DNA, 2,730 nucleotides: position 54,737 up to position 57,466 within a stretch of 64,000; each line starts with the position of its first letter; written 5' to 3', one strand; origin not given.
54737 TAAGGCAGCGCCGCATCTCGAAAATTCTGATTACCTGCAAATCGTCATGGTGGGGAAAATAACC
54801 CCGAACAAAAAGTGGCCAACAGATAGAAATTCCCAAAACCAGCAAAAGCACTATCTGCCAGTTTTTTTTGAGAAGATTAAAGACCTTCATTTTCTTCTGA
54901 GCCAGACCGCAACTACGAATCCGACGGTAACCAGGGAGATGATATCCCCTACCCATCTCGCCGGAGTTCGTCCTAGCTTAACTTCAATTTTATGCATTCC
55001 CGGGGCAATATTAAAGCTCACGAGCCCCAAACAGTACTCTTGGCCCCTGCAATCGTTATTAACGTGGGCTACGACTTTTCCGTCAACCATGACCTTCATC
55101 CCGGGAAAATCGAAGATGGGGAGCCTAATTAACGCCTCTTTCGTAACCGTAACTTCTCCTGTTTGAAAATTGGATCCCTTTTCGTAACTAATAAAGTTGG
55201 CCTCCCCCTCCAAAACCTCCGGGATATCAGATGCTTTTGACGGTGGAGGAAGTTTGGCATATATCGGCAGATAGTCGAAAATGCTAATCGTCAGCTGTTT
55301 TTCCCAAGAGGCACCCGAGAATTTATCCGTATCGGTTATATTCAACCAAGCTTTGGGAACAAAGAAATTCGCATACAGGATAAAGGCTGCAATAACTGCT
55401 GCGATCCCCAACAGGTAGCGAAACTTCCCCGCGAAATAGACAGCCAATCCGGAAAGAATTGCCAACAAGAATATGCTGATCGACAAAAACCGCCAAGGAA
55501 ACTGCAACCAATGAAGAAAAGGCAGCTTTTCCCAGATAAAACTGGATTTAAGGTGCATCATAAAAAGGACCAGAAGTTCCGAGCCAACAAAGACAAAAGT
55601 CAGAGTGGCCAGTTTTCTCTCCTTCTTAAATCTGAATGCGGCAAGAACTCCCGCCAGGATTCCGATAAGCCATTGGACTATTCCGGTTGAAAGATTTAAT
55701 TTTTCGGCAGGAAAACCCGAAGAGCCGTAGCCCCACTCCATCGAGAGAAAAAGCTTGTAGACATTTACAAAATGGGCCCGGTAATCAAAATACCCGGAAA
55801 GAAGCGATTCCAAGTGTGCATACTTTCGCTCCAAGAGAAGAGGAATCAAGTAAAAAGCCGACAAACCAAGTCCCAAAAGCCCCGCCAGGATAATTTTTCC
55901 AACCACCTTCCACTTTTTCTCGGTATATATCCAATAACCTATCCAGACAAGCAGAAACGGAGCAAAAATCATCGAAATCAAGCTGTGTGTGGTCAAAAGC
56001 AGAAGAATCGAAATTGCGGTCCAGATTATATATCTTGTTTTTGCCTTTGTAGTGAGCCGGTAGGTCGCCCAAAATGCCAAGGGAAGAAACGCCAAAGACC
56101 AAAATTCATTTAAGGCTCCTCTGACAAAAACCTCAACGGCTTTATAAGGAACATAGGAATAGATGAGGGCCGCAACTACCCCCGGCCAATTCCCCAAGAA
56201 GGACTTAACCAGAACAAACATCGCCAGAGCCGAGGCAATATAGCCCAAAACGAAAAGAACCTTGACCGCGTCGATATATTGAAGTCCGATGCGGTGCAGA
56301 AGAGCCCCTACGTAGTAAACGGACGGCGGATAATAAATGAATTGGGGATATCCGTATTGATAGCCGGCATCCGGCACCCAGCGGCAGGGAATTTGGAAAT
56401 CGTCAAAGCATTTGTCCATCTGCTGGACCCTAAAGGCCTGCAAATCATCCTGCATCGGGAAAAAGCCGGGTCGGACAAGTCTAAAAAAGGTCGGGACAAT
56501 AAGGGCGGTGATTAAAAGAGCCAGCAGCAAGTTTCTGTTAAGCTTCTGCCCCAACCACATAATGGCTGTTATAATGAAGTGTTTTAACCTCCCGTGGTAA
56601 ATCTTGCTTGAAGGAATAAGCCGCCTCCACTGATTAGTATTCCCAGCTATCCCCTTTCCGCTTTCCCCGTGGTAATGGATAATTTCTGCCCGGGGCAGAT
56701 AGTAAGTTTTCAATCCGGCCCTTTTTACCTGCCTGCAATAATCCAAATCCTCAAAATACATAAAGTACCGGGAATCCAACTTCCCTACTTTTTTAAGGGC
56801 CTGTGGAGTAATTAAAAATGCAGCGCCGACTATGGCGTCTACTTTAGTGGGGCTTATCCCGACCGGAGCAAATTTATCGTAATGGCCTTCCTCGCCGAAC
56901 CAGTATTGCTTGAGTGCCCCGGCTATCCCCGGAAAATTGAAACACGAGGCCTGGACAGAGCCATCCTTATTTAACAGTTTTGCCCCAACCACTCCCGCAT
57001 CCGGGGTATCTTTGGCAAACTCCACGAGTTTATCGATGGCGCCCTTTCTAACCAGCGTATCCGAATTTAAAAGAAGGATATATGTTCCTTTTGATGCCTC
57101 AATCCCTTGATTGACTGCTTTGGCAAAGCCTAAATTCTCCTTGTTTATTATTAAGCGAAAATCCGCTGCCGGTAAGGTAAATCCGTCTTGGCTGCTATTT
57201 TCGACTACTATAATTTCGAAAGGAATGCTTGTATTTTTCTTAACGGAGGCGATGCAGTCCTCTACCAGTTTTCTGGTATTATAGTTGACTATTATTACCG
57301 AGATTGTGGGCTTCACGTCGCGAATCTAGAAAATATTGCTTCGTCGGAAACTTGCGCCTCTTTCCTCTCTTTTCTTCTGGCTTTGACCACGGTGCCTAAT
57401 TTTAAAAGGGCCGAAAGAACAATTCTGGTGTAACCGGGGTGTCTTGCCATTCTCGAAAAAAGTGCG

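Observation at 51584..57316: Three-gene paralog array of a second GT-C-like family, one member fused to an N-terminal GT2 domain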

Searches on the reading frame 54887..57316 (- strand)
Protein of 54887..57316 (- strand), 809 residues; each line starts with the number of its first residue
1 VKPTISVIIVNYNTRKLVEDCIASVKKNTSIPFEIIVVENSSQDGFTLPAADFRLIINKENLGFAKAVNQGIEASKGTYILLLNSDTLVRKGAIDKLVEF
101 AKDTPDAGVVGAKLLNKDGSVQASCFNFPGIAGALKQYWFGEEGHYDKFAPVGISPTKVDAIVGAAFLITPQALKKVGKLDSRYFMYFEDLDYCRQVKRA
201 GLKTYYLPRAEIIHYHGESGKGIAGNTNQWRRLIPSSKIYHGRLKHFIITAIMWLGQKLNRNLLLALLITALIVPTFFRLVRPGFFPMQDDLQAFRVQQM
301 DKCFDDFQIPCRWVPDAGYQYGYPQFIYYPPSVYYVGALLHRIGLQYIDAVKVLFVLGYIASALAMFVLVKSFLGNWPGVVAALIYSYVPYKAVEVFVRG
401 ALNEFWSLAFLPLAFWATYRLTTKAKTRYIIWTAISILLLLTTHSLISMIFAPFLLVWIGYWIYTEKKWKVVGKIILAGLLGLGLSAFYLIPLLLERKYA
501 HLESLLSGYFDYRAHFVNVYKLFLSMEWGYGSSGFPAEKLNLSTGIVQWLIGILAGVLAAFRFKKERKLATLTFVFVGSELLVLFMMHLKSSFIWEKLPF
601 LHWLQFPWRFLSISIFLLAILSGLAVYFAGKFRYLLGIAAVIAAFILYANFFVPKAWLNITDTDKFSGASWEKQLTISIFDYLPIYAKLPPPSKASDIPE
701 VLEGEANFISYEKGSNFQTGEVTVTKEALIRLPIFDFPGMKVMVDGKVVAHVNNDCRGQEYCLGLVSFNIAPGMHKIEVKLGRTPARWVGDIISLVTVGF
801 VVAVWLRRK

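Call 4: search_protein_families(library=pfam, proteins=[window:54887-57316:-], max_evalue=0.01)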
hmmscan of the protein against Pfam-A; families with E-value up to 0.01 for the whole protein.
window:54887-57316:- (809 aa): 6 families
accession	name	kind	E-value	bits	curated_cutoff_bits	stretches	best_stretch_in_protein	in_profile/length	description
PF00535.33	Glycos_transf_2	-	2.1e-24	86.8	23.3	1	6-118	1-120/168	Glycosyl transferase family 2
PF13641.12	Glyco_tranf_2_3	-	1.1e-18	68.6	27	1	3-228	1-225/230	Glycosyltransferase like family 2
PF10131.15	PTPS_related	-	8.9e-08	31.5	26.4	1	326-647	1-305/621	6-pyruvoyl-tetrahydropterin synthase related domain; membrane protein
PF13632.12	Glyco_trans_2_3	-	5.8e-07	30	27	1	79-274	1-179/198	Glycosyl transferase family group 2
PF13712.12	Glyco_tranf_2_5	-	2.2e-05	24.7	27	1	60-206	37-179/210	Glycosyltransferase like family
PF13231.12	PMT_2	-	0.00096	19.8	26.1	1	330-481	3-149/160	Dolichyl-phosphate-mannose-protein mannosyltransferase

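Call 5: search_protein_families(library=ncbifam, proteins=[window:54887-57316:-], max_evalue=0.01)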
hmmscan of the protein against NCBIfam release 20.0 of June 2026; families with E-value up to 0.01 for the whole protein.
window:54887-57316:- (809 aa): 17 families
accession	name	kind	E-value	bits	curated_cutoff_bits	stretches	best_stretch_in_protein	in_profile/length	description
NF047683.1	TeichurnBiosyTuaG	equivalog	6.3e-14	52.2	400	1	2-120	5-131/252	teichuronic acid biosynthesis protein TuaG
TIGR01556.1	rhamnosyltran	subfamily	1.8e-13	50.3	200.55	1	33-224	22-210/281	rhamnosyltransferase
TIGR03937.1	PgaC_IcaA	equivalog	1.7e-12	47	422.3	1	3-214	45-250/407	poly-beta-1,6-N-acetyl-D-glucosamine synthase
TIGR03965.1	mycofact_glyco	equivalog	2.3e-12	46.5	280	1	3-216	74-282/467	mycofactocin biosynthesis glycosyltransferase MftF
NF007482.0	PRK10073.1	equivalog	1.1e-10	41.1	423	1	2-103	5-112/334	glycosyltransferase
NF041875.1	EPS_EpsD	equivalog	2.3e-10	40.4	370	1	5-118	1-121/325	exopolysaccharide biosynthesis glycosyltransferase EpsD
TIGR04283.1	glyco_like_mftF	equivalog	4.9e-10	39.4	182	1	5-110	1-107/221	TIGR04283 family arsenosugar biosynthesis glycosyltransferase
TIGR03111.1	glyc2_xrt_Gpos1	hypoth_equivalog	1.2e-09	37.5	363.95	1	3-118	49-174/439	TIGR03111 family XrtG-associated glycosyltransferase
NF038302.1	EPS_HpsE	equivalog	2e-08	33.6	300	1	5-214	3-222/307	hormogonium polysaccharide biosynthesis glycosyltransferase HpsE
NF038299.1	EPS_HpsN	equivalog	5.7e-08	32.1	425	1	3-117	1-122/317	hormogonium polysaccharide biosynthesis glycosyltransferase HpsN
NF053739.1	GlytfEpsEBac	equivalog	9.1e-08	31.4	450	1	3-119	1-125/265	glycosyltransferase EpsE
TIGR04009.1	wcaE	equivalog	1.3e-07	31.1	369.2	1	5-116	3-122/248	colanic acid biosynthesis glycosyltransferase WcaE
NF050050.1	ProtGlycPglI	equivalog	1.7e-07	30.9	500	1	2-123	1-129/306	GalNAc(5)-diNAcBac-PP-undecaprenol beta-1,3-glucosyltransferase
NF041394.1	GtaseAglG_Halo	equivalog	9.9e-06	25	440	1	5-115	3-120/304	glucosyl-dolichyl phosphate glucuronosyltransferase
TIGR04242.1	nodulat_NodC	equivalog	3.4e-05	23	550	1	2-111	47-166/395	chitooligosaccharide synthase NodC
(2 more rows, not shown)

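Call 13: find_homologous_proteins(query=window:54887-57316:-, max_evalue=0.00001)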
Query window:54887-57316:- (809 aa): 722 proteins with E <= 0.00001 among 8000 candidates; the best 120 are listed.
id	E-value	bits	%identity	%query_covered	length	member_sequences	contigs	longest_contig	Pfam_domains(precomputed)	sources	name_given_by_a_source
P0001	0.0e+0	1749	94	100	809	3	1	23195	PF10131.16,PF13641.13,PF00535.33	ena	-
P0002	0.0e+0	1167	62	99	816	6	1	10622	PF13712.13,PF13632.13,PF13641.13,PF00535.33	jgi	jgi:GT2 family glycosyltransferase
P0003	0.0e+0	1161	61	100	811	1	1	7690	PF10111.15,PF13641.13,PF09586.17,PF00535.33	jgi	jgi:GT2 family glycosyltransferase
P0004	0.0e+0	1160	61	100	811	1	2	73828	PF13632.13,PF10111.15,PF13641.13,PF09586.17,PF00535.33,PF13231.13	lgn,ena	-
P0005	0.0e+0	1147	60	100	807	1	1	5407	PF13632.13,PF13641.13,PF00535.33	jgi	jgi:GT2 family glycosyltransferase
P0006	0.0e+0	1144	60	100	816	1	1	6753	PF13641.13,PF00535.33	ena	-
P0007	0.0e+0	1144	60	100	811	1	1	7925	PF10131.16,PF13641.13,PF00535.33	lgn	-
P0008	0.0e+0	1141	59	100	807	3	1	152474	PF13632.13,PF10131.16,PF13641.13,PF00535.33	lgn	-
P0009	0.0e+0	1139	62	98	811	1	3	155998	PF13632.13,PF13641.13,PF00535.33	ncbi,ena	ncbi:MAG: glycosyltransferase [Patescibacteria group bacterium]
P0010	0.0e+0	1138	61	100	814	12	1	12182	PF10111.15,PF13641.13,PF00535.33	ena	-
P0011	0.0e+0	1137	59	100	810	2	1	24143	PF13632.13,PF13641.13,PF00535.33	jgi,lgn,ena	-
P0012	0.0e+0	1131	59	99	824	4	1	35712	PF10111.15,PF13641.13,PF00535.33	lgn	-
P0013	0.0e+0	1130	59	100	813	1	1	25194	PF10131.16,PF13641.13,PF00535.33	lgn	-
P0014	0.0e+0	1127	59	100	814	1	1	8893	PF13641.13,PF00535.33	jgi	jgi:GT2 family glycosyltransferase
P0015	0.0e+0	1127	59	99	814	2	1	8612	PF13632.13,PF13641.13,PF00535.33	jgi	jgi:GT2 family glycosyltransferase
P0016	0.0e+0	1126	60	98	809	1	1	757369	PF13641.13,PF09586.17,PF00535.33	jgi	jgi:GT2 family glycosyltransferase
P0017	0.0e+0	1125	59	100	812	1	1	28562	PF13712.13,PF13632.13,PF10131.16,PF13641.13,PF09586.17,PF00535.33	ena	-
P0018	0.0e+0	1122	59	100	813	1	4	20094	PF13641.13,PF09586.17,PF00535.33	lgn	-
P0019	0.0e+0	1119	59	98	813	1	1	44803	PF13641.13,PF00535.33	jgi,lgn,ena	-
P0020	0.0e+0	1119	58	100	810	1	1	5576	PF10131.16,PF13641.13,PF00535.33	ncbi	-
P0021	0.0e+0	1118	58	100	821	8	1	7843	PF13632.13,PF10111.15,PF13641.13,PF00535.33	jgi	jgi:GT2 family glycosyltransferase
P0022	0.0e+0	1116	60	99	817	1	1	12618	PF13712.13,PF13641.13,PF00535.33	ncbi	-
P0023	0.0e+0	1115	59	97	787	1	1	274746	PF13632.13,PF13641.13,PF09586.17,PF00535.33,PF13231.13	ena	-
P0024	0.0e+0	1114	60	98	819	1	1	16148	PF13641.13,PF00535.33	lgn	-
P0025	0.0e+0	1113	60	98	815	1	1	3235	PF13641.13,PF00535.33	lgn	-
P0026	0.0e+0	1108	58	100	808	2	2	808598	PF13641.13,PF09586.17,PF00535.33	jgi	jgi:GT2 family glycosyltransferase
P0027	0.0e+0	1106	61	97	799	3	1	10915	PF13712.13,PF13632.13,PF10131.16,PF13641.13,PF00535.33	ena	-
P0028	0.0e+0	1104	60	99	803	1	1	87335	PF10131.16,PF13641.13,PF00535.33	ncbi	-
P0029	0.0e+0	1097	58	100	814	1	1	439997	PF13712.13,PF13641.13,PF00535.33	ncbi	-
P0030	0.0e+0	1095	59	100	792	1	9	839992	PF13712.13,PF10131.16,PF13641.13,PF00535.33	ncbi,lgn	-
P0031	0.0e+0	1095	60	100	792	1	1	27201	PF13712.13,PF13641.13,PF00535.33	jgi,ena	-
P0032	0.0e+0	1094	59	100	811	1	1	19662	PF10131.16,PF13641.13,PF00535.33,PF13231.13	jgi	-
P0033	0.0e+0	1080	57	100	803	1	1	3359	PF10111.15,PF13641.13,PF00535.33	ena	-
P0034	0.0e+0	1080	58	100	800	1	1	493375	PF13712.13,PF13632.13,PF10111.15,PF13641.13,PF09586.17,PF00535.33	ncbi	-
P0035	0.0e+0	1079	58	98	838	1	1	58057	PF10131.16,PF13641.13,PF00535.33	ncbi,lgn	-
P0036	0.0e+0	1078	57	100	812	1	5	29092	PF13641.13,PF00535.33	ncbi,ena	-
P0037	0.0e+0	1078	57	100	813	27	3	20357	PF10131.16,PF13641.13,PF00535.33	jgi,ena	-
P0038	0.0e+0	1077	58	100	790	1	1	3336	PF13712.13,PF13632.13,PF10131.16,PF13641.13,PF00535.33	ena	-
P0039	0.0e+0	1077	58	100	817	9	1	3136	PF10131.16,PF13641.13,PF00535.33,PF13231.13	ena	-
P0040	0.0e+0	1071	57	99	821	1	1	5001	PF10111.15,PF13641.13,PF00535.33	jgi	jgi:GT2 family glycosyltransferase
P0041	0.0e+0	1067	58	99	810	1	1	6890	PF10131.16,PF13641.13,PF00535.33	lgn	-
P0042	0.0e+0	1066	57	100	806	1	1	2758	PF13712.13,PF13641.13,PF00535.33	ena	-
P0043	0.0e+0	1064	56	100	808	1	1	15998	PF13632.13,PF13641.13,PF00535.33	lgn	-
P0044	0.0e+0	1061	57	99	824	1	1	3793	PF10111.15,PF13641.13,PF00535.33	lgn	-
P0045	0.0e+0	1058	56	99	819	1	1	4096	PF10131.16,PF13641.13,PF00535.33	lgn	-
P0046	0.0e+0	1055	57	99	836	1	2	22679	PF10131.16,PF10111.15,PF13641.13,PF00535.33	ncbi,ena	-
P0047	0.0e+0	1055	57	98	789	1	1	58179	PF13712.13,PF13632.13,PF10131.16,PF13641.13,PF00535.33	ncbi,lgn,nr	ncbi:MAG TPA: glycosyltransferase [Patescibacteria group bacterium]|nr:glycosyltransferase [Patescib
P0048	0.0e+0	1046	57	99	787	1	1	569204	PF13641.13,PF00535.33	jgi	jgi:GT2 family glycosyltransferase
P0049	0.0e+0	1043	56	99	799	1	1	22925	PF10131.16,PF13641.13,PF00535.33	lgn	-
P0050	0.0e+0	1034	57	100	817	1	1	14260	PF10131.16,PF13641.13,PF00535.33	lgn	-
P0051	0.0e+0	1026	56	97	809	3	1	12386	PF13712.13,PF13641.13,PF00535.33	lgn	-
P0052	0.0e+0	1024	55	100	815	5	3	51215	PF10131.16,PF13641.13,PF00535.33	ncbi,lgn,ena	ncbi:MAG: glycosyltransferase [Patescibacteria group bacterium]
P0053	0.0e+0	1016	57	99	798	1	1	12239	PF10131.16,PF13641.13,PF00535.33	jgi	jgi:GT2 family glycosyltransferase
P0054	0.0e+0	1011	56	99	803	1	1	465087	PF10131.16,PF13641.13,PF00535.33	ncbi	-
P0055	1.2e-297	1008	56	100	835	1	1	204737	PF13641.13,PF00535.33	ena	-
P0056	1.8e-295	1001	54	98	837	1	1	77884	PF10131.16,PF10111.15,PF13641.13,PF00535.33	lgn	-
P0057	2.0e-289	981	55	98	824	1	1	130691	PF13641.13,PF00535.33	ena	-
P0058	6.4e-289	979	54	100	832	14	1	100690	PF13632.13,PF10131.16,PF13641.13,PF00535.33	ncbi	-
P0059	9.6e-289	979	56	99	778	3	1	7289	PF10131.16,PF13641.13,PF00535.33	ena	-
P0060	1.7e-286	971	40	100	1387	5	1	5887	PF13632.13,PF10131.16,PF10111.15,PF13641.13,PF00535.33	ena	-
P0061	9.8e-285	965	74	69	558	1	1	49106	PF10131.16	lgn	-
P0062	1.4e-283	961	53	99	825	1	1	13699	PF10131.16,PF10111.15,PF13641.13,PF00535.33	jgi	jgi:GT2 family glycosyltransferase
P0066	8.9e-271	919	51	98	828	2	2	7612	PF13641.13,PF00535.33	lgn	-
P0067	2.2e-259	881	50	98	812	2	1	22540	PF13506.14,PF13641.13,PF00535.33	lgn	-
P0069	3.3e-254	864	59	76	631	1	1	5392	PF13712.13,PF13632.13,PF10111.15,PF13641.13,PF00535.33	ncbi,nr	ncbi:MAG: glycosyltransferase, partial [bacterium]|nr:glycosyltransferase [bacterium]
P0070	1.0e-247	843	65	68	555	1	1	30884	PF10131.16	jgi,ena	-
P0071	2.9e-246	838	64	68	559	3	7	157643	PF10131.16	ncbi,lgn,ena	ncbi:MAG: 6-pyruvoyl-tetrahydropterin synthase-related protein [Patescibacteria group bacterium]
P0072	8.7e-246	836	63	68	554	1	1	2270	PF10131.16,PF13231.13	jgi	jgi:hypothetical protein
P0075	3.8e-241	821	63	68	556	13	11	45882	PF10131.16,PF09586.17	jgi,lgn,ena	-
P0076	5.0e-241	821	64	68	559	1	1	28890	PF10131.16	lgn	-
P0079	1.5e-238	812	64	66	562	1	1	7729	PF10131.16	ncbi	-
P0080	1.7e-238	812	62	68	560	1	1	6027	PF09586.17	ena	-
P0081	4.1e-238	811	63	68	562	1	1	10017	PF10131.16,PF13231.13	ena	-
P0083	1.0e-237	810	61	68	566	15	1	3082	PF10131.16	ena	-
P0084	1.8e-236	806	61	70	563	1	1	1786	PF10131.16,PF13641.13,PF00535.33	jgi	jgi:GT2 family glycosyltransferase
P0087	8.9e-236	803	61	68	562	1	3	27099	PF10131.16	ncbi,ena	-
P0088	2.7e-235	802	67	64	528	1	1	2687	PF10131.16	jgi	jgi:hypothetical protein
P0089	4.3e-234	798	63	66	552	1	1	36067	PF10131.16,PF13231.13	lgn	-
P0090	8.8e-234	797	60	68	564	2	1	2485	PF10131.16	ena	-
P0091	1.4e-233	796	59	68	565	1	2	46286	PF10131.16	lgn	-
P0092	3.3e-233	795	61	66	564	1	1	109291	PF09586.17,PF13231.13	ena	-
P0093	5.1e-233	794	62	65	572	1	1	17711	PF10131.16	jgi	jgi:hypothetical protein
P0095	1.0e-232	793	61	68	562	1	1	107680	PF10131.16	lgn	-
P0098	4.1e-232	791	59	69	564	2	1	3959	PF10131.16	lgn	-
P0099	4.8e-232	791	63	67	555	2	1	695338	PF10131.16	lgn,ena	-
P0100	7.5e-232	790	62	68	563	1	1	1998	PF10131.16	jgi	jgi:hypothetical protein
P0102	1.7e-231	789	60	66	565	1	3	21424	PF10131.16,PF09586.17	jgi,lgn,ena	jgi:uncharacterized membrane protein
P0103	2.2e-231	789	61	69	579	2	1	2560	PF09586.17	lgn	-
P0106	4.3e-230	785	60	66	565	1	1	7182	PF09586.17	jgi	jgi:uncharacterized membrane protein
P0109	1.8e-229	782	62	66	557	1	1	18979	PF10131.16,PF09586.17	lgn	-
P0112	5.7e-229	781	59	68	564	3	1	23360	PF10131.16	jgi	-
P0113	5.9e-229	781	63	63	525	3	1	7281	PF10131.16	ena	-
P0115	8.5e-228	777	61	66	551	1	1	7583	PF10131.16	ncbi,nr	ncbi:MAG: 6-pyruvoyl-tetrahydropterin synthase-related protein [Candidatus Woesebacteria bacterium]|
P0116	1.3e-227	776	61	66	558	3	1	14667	PF10131.16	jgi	jgi:hypothetical protein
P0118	1.7e-227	776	58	69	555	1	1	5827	PF10131.16,PF09586.17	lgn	-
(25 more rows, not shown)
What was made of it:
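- On Pfam PF09586 YfhO: Some orthologs carry precomputed PF09586 hits (call 13).
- About 60 further clusters from JGI, ENA, NCBI and Logan keep the fusion at 97-100% coverage (call 13).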

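Call 17: find_encoding_contigs(protein=P0061, flank=10000, max_places=3)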
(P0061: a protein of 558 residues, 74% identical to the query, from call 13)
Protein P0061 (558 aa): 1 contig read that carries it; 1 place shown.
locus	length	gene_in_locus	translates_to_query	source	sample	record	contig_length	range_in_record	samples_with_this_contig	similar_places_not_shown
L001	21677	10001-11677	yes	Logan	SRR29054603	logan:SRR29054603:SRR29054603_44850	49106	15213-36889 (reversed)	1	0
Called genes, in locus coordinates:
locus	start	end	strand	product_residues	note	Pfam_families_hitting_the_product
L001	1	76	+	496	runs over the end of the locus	PF13231:PMT_2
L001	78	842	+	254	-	PF00535:Glycos_transf_2, PF10111:Glyco_tranf_2_2 (weak), PF13641:Glyco_tranf_2_3 (weak)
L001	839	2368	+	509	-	PF02366:PMT, PF13231:PMT_2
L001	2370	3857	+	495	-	PF01943:Polysacc_synt, PF13440:Polysacc_synt_3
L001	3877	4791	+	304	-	PF00535:Glycos_transf_2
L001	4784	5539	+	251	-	PF00535:Glycos_transf_2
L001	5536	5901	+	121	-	-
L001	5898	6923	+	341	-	PF13439:Glyco_transf_4 (faint), PF00534:Glycos_transf_1, PF13692:Glyco_trans_1_4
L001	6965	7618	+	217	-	PF05401:NodS (weak), PF01209:Ubie_methyltran, PF13489:Methyltransf_23, PF07021:MetW, PF13847:Methyltransf_31, PF08241:Methyltransf_11, PF08242:Methyltransf_12, PF13649:Methyltransf_25, +3 more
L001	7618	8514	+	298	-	PF00535:Glycos_transf_2, PF10111:Glyco_tranf_2_2 (faint), PF13641:Glyco_tranf_2_3, PF13632:Glyco_trans_2_3 (weak)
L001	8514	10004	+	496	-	PF13231:PMT_2 (weak)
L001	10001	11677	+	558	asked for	PF10131:PTPS_related (weak)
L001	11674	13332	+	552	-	PF10131:PTPS_related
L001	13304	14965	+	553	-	-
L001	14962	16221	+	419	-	-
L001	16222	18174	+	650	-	-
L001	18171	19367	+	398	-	PF09594:GT87 (weak)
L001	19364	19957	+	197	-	-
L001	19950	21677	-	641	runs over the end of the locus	-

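Call 18: search_solved_structures(query=A2, max_evalue=1)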
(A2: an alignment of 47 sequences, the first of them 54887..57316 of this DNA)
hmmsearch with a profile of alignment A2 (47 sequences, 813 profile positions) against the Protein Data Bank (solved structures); distinct sequences matched with E-value up to 1: 46.
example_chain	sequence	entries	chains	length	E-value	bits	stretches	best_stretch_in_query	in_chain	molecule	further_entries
2z87_A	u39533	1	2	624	1.4e-19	73.1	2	3-138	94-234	Chondroitin synthase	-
2z86_A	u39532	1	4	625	1.4e-19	73.1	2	3-138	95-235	Chondroitin synthase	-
6p61_A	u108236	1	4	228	8.3e-17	64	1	2-115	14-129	Glycosyltransferase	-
5tze_C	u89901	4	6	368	1.4e-15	59.9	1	1-132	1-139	Glycosyl transferase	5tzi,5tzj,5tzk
5tz8_A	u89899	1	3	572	3.1e-15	58.8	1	1-131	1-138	Glycosyl transferase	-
5hea_A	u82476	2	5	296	3.6e-13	52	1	3-121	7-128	Putative glycosyltransferase (GalT1)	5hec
3l7i_A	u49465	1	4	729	6.3e-13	51.2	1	2-101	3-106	Teichoic acid biosynthesis protein F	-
3l7m_A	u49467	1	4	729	6.3e-13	51.2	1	2-101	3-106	Teichoic acid biosynthesis protein F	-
3l7j_A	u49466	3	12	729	6.3e-13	51.2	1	2-101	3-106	Teichoic acid biosynthesis protein F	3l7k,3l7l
6h1j_A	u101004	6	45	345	4.8e-11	44.9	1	2-216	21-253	Probable ss-1,3-N-acetylglucosaminyltransferase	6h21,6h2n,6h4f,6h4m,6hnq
5mlz_A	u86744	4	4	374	7.7e-11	44.3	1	1-114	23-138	Dolichol monophosphate mannose synthase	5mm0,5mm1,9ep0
8bz8_A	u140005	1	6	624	8.7e-11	44.1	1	2-120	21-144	Glycosyltransferase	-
8bz4_A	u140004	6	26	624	8.7e-11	44.1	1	2-120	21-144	Glycosyltransferase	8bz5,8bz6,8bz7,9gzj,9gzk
3bcv_A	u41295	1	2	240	1.2e-10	43.6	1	2-121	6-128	Putative glycosyltransferase protein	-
8vh7_A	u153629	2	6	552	5e-10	41.6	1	3-112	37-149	Heparosan synthase B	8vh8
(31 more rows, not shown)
